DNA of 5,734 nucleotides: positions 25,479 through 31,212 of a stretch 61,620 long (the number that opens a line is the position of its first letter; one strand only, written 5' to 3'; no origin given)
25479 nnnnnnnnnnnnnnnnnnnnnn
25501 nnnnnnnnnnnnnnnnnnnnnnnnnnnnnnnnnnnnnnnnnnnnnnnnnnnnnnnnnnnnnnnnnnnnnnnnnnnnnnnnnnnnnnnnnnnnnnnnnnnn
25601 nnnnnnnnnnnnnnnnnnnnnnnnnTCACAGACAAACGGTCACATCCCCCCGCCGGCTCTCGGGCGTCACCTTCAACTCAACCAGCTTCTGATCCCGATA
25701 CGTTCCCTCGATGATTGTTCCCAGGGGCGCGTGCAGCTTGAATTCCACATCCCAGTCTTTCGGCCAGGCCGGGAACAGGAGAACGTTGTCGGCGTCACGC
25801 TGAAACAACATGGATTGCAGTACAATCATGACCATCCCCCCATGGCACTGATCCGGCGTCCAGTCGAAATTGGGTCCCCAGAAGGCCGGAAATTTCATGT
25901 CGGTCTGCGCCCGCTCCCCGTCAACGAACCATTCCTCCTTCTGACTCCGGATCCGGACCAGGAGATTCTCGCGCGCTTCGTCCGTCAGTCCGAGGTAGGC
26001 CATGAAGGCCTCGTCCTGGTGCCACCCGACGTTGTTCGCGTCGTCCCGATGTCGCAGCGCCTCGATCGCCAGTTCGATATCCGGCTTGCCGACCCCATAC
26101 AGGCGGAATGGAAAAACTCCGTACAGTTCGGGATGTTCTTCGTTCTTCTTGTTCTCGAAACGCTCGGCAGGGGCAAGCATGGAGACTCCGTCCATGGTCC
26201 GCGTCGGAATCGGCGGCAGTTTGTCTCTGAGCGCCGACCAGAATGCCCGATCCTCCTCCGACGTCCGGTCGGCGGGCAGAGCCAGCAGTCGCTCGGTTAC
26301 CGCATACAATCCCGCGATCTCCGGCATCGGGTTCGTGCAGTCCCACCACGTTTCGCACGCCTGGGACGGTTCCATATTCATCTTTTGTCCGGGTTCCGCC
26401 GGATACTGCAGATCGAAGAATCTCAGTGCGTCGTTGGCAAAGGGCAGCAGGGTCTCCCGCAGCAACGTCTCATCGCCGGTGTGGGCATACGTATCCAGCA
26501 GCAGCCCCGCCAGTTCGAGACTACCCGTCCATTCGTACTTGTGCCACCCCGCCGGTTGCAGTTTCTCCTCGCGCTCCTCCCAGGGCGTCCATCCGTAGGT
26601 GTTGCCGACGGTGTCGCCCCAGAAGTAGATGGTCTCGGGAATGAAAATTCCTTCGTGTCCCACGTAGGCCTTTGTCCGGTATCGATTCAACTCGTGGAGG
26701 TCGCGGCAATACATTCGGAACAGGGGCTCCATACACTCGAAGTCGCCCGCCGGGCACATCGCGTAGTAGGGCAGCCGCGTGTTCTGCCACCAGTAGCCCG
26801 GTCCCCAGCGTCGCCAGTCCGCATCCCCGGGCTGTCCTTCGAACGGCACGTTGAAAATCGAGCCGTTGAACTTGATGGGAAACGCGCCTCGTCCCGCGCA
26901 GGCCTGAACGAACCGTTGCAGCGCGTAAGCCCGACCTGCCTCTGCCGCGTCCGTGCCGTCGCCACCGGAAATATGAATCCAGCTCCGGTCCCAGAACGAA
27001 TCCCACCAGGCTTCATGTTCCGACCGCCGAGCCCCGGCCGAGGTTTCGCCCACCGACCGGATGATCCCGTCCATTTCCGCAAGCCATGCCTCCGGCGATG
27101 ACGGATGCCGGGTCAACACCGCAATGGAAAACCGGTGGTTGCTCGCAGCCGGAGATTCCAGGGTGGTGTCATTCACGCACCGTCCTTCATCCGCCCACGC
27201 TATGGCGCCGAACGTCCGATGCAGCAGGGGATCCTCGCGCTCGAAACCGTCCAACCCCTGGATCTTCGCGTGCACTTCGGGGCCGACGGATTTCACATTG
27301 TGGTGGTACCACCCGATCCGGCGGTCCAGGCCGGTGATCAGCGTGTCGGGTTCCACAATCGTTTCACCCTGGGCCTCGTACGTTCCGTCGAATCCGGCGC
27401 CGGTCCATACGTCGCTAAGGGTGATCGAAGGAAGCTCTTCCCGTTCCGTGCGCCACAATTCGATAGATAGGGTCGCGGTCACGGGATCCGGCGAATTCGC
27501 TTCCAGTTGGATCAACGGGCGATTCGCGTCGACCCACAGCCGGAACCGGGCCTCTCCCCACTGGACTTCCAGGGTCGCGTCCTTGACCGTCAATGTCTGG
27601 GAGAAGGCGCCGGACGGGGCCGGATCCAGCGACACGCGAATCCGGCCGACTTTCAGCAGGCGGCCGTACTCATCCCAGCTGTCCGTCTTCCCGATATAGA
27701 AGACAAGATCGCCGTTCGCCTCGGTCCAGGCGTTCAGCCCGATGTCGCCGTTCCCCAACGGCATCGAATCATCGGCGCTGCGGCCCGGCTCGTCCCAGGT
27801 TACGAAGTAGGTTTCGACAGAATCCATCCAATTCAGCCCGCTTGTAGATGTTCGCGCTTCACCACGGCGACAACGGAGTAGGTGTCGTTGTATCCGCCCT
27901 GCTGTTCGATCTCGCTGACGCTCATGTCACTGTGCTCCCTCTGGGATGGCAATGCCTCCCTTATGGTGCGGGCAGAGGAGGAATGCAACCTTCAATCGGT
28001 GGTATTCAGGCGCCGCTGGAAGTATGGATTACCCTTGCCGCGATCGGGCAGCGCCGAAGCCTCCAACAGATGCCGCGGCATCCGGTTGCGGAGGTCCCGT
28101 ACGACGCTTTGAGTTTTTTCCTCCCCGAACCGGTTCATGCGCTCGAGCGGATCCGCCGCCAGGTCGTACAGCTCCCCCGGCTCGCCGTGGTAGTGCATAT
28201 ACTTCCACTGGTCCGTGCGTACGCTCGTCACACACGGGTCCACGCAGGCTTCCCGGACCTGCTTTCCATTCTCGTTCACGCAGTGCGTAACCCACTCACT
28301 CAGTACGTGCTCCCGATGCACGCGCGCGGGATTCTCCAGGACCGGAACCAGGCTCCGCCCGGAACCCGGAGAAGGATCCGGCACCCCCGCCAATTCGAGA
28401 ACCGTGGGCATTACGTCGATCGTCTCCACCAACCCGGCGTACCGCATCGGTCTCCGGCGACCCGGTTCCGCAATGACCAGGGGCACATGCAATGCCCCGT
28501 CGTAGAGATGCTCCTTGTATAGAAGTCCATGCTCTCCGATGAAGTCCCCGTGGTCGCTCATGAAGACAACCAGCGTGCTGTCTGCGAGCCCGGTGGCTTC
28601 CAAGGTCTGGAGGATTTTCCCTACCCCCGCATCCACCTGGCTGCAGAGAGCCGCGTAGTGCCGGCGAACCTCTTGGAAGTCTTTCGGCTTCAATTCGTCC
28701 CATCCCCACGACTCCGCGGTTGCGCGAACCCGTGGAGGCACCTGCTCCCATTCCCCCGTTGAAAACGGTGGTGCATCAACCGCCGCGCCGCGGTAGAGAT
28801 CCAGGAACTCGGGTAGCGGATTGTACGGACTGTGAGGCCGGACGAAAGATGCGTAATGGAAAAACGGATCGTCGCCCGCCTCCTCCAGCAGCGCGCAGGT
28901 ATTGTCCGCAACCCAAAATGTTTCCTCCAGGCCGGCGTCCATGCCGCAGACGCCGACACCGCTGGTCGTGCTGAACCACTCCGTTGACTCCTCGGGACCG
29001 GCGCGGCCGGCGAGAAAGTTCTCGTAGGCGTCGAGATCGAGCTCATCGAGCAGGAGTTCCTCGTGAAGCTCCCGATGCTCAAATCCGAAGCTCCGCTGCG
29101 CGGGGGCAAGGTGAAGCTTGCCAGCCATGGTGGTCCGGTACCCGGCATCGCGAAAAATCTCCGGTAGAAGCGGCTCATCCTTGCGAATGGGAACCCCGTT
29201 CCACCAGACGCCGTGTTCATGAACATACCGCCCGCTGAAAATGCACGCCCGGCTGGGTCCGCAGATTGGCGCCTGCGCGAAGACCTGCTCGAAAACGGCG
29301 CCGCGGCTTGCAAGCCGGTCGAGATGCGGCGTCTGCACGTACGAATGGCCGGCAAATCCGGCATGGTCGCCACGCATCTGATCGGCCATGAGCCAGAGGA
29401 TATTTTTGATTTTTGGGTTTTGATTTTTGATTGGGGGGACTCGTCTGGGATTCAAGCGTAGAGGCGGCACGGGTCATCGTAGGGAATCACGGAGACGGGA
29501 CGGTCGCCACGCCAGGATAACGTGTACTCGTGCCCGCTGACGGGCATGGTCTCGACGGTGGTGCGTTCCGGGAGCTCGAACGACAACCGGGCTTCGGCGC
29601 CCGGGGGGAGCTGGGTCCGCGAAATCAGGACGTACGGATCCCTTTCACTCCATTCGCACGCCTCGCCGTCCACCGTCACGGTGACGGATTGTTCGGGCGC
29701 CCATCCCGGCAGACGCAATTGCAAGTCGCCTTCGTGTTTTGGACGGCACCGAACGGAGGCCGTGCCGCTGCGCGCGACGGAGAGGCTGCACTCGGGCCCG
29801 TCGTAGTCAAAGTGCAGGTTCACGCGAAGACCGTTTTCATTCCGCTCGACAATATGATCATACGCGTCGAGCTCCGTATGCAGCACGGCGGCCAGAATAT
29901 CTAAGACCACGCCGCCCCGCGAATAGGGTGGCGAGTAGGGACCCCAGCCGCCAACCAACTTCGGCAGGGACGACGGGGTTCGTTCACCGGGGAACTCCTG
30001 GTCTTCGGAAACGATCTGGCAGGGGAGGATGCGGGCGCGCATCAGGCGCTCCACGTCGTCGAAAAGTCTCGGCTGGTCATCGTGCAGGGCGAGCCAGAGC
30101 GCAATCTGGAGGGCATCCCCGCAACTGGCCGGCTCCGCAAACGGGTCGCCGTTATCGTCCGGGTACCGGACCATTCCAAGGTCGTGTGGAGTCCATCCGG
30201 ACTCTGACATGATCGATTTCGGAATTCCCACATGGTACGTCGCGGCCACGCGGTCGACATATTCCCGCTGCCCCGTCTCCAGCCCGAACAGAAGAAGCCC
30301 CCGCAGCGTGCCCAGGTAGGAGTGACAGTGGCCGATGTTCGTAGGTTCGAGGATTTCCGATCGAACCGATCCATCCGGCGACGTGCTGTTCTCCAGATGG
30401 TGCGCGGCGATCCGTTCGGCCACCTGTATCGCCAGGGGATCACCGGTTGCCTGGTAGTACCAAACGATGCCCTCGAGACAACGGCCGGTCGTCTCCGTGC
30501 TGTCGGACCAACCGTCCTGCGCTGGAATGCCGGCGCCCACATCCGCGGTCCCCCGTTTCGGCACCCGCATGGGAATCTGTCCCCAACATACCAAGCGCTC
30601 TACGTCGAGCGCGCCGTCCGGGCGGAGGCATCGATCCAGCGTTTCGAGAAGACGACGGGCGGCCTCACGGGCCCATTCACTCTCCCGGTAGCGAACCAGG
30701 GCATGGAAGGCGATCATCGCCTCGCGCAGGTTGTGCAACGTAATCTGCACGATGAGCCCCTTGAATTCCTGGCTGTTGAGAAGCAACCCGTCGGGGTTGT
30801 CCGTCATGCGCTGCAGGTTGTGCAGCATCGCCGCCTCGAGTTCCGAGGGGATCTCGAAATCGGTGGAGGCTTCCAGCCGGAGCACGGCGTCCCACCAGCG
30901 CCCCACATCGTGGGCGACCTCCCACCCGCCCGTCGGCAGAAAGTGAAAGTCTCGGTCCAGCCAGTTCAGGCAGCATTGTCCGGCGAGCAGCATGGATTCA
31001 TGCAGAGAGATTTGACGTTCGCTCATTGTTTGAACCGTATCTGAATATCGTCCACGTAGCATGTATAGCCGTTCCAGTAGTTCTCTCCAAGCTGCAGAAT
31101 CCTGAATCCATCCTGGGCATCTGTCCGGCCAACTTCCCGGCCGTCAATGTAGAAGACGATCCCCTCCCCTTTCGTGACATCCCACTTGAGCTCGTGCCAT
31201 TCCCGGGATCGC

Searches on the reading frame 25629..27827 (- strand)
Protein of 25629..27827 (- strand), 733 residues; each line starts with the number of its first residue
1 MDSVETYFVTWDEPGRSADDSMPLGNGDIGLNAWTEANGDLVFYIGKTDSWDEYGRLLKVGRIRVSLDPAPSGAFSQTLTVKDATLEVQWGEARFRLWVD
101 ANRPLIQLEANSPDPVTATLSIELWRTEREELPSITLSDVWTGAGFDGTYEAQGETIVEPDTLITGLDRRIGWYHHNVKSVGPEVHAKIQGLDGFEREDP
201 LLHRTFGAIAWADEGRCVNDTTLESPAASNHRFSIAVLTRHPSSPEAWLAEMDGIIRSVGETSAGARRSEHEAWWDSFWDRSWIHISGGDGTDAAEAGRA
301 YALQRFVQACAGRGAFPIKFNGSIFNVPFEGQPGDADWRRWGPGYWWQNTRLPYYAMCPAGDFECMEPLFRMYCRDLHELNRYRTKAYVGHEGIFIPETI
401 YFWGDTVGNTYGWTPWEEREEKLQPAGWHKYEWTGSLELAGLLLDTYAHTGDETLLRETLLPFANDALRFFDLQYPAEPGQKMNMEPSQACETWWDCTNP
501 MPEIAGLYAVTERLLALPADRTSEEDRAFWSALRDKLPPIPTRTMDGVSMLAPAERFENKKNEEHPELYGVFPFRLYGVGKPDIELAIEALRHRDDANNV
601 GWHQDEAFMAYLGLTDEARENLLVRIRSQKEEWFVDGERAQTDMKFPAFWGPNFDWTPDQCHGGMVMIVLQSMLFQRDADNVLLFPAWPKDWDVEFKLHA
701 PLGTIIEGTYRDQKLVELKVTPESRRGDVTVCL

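Call 20: search_protein_families(library=pfam, proteins=[window:25629-27827:-], max_evalue=0.001)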
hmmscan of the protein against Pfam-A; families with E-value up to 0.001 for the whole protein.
window:25629-27827:- (733 aa): 2 families
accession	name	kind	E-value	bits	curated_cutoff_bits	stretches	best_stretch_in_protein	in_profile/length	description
PF18961.6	DUF5703_N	-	2.1e-63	215.1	26.7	1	10-284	1-287/287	Domain of unknown function (DUF5703)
PF22124.2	Glyco_hydro_95_cat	-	5.6e-08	32.6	27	1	341-627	88-373/408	Glycosyl hydrolase family 95 catalytic domain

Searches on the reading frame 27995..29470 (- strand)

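Call 20: search_protein_families(library=pfam, proteins=[window:27995-29470:-], max_evalue=0.001)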
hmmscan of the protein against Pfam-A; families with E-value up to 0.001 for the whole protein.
window:27995-29470:- (492 aa): 5 families
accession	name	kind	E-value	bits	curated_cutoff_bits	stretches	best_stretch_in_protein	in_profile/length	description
PF00884.28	Sulfatase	-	3.4e-53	181.4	25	1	22-363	1-301/301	Sulfatase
PF16347.10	SGSH_C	-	2.3e-21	77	29.3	1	312-465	1-149/154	N-sulphoglucosamine sulphohydrolase, C-terminal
PF01663.27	Phosphodiest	-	1.8e-08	34.8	23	0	277-308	189-220/342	Type I phosphodiesterase / nucleotide pyrophosphatase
PF02995.22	DUF229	-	8.7e-05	21.8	25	1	270-314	304-348/496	Protein of unknown function (DUF229)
PF07394.17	DUF1501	-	0.00021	21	27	1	267-308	259-300/390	Protein of unknown function (DUF1501)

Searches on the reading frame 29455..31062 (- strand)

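Call 20: search_protein_families(library=pfam, proteins=[window:29455-31062:-], max_evalue=0.001)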
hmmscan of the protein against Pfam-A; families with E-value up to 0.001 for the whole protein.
window:29455-31062:- (536 aa): 1 family
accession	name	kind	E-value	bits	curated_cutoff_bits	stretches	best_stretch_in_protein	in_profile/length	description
PF20736.2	Glyco_hydro127M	-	6.5e-05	23.4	24.2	1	434-483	34-82/95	Beta-L-arabinofuranosidase, GH127 middle domain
